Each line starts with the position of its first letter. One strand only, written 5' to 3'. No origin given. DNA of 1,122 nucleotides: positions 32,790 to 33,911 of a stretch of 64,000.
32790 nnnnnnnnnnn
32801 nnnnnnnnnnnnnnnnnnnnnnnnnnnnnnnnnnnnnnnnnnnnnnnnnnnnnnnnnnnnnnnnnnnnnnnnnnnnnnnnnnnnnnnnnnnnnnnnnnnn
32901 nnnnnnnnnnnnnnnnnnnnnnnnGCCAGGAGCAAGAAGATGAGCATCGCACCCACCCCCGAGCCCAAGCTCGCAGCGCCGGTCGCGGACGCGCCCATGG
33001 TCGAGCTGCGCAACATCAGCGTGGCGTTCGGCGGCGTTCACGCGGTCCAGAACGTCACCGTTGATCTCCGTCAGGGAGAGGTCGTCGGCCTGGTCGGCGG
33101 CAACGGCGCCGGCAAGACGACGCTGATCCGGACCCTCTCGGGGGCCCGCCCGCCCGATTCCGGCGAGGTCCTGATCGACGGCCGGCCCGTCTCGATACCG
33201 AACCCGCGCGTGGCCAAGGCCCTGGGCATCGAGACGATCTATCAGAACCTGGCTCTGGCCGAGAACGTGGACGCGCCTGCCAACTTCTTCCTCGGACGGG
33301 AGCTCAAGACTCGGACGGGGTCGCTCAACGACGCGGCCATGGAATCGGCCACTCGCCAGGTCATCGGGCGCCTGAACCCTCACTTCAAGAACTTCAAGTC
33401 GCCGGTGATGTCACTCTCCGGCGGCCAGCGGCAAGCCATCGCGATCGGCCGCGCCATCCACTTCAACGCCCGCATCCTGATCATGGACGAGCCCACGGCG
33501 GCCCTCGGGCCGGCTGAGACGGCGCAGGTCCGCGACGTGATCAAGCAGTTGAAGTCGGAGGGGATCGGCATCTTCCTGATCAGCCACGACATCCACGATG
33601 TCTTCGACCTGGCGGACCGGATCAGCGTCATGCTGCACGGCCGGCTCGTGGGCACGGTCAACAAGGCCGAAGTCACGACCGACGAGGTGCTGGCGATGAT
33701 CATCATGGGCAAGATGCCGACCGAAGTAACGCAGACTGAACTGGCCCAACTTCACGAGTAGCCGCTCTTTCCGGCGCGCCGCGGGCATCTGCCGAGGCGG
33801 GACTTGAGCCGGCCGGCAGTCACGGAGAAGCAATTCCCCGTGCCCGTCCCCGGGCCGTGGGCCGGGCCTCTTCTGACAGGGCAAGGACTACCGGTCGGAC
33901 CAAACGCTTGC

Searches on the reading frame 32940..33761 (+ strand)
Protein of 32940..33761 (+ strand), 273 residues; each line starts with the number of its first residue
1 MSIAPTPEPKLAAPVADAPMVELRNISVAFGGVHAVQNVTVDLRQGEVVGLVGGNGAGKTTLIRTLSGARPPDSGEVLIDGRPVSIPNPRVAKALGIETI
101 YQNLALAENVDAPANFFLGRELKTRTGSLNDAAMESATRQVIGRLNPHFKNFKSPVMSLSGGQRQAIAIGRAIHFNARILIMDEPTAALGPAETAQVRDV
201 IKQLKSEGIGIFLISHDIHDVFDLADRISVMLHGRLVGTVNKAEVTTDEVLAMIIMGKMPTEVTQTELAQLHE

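Call 43: search_protein_families(library=pfam, proteins=[window:32940-33761:+], max_evalue=0.001)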
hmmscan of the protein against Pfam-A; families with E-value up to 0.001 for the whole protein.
window:32940-33761:+ (273 aa): 4 families
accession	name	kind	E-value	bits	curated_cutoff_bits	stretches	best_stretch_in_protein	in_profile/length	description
PF00005.33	ABC_tran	-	1.6e-27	97.2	25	1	36-187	1-137/137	ABC transporter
PF13304.12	AAA_21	-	2.8e-09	37.9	27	0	140-217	221-299/304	AAA domain, putative AbiEii toxin, Type IV TA system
PF09818.15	ABC_ATPase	-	8e-06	25.5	23.2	0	155-188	154-187/283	P-loop domain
PF02463.25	SMC_N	-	6.5e-05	22.9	40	0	47-228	25-208/220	RecF/RecN/SMC N terminal domain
